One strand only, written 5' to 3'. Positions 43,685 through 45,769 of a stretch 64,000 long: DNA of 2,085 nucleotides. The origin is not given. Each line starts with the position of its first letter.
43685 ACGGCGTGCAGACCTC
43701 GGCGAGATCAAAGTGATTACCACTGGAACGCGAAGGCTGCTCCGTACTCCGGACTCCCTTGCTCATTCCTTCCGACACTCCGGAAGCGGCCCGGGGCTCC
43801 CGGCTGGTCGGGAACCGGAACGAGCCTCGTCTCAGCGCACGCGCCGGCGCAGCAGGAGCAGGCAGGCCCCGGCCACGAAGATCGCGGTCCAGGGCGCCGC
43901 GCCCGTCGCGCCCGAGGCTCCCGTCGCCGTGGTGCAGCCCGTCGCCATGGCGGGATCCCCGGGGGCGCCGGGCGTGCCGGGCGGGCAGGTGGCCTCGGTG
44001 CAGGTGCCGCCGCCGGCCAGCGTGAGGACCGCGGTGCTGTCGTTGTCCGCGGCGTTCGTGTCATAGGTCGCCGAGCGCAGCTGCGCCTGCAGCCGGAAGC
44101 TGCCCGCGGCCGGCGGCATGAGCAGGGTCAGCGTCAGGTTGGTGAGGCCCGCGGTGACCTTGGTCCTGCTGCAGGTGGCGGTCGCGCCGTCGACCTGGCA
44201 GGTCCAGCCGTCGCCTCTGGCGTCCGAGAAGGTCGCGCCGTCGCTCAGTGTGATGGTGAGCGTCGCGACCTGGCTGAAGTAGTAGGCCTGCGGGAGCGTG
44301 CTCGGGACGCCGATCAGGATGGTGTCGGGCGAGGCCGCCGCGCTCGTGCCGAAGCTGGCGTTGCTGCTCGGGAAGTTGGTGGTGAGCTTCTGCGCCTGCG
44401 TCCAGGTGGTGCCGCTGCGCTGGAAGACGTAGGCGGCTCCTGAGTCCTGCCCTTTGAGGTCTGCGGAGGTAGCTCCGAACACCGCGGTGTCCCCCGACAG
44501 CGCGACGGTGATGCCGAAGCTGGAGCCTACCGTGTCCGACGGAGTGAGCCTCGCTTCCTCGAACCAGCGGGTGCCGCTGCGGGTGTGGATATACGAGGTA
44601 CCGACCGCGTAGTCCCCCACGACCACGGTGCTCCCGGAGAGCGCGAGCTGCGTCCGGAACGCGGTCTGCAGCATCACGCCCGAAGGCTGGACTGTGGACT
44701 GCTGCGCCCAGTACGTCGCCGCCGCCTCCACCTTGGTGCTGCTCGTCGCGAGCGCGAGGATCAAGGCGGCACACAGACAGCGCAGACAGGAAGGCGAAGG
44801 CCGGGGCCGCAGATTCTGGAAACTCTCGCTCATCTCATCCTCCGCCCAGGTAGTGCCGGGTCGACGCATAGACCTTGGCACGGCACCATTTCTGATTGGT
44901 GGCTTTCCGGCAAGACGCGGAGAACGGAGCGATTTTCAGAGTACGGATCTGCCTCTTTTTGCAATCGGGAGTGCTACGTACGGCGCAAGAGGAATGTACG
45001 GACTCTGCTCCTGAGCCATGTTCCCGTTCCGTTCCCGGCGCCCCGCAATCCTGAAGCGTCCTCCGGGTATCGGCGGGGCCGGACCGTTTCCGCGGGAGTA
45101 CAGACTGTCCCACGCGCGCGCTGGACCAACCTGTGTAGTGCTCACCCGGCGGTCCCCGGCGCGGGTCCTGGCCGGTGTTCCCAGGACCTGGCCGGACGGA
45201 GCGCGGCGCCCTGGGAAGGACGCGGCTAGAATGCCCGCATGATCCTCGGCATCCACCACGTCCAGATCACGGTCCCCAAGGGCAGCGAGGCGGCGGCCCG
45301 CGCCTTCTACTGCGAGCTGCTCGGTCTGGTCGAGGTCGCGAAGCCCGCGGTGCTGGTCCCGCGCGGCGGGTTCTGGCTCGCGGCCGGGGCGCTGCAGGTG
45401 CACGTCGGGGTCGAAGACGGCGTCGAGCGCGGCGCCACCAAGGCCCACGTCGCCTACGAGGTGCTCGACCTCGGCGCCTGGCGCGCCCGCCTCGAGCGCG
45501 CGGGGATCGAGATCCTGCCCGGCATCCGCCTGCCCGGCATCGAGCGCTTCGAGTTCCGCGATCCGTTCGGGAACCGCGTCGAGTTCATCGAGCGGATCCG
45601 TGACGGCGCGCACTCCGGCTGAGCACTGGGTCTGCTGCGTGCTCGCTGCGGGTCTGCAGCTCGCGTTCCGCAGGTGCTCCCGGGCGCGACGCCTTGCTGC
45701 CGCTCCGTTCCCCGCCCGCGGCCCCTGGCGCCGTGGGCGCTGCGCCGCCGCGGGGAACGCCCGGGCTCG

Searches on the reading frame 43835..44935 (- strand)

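Call 42: search_protein_families(library=pfam, proteins=[window:43835-44935:-], max_evalue=0.001)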
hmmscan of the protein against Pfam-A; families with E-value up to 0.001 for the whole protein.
window:43835-44935:- (367 aa): 1 family
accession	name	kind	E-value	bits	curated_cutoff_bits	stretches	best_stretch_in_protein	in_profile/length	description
PF14312.12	FG-GAP_2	-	4.2e-23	81.7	23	2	124-171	1-49/49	FG-GAP repeat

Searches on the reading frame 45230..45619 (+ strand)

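Call 42: search_protein_families(library=pfam, proteins=[window:45230-45619:+], max_evalue=0.001)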
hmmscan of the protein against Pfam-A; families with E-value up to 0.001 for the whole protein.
window:45230-45619:+ (130 aa): 3 families
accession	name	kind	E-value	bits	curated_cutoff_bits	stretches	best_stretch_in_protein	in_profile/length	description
PF00903.31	Glyoxalase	-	4.6e-11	43.6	20.6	1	7-119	1-121/121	Glyoxalase/Bleomycin resistance protein/Dioxygenase superfamily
PF18029.7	Glyoxalase_6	-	0.00031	21.8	23.6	1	21-118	10-104/106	Glyoxalase-like domain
PF13669.12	Glyoxalase_4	-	0.00072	20.3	27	0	9-99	1-98/109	Glyoxalase/Bleomycin resistance protein/Dioxygenase superfamily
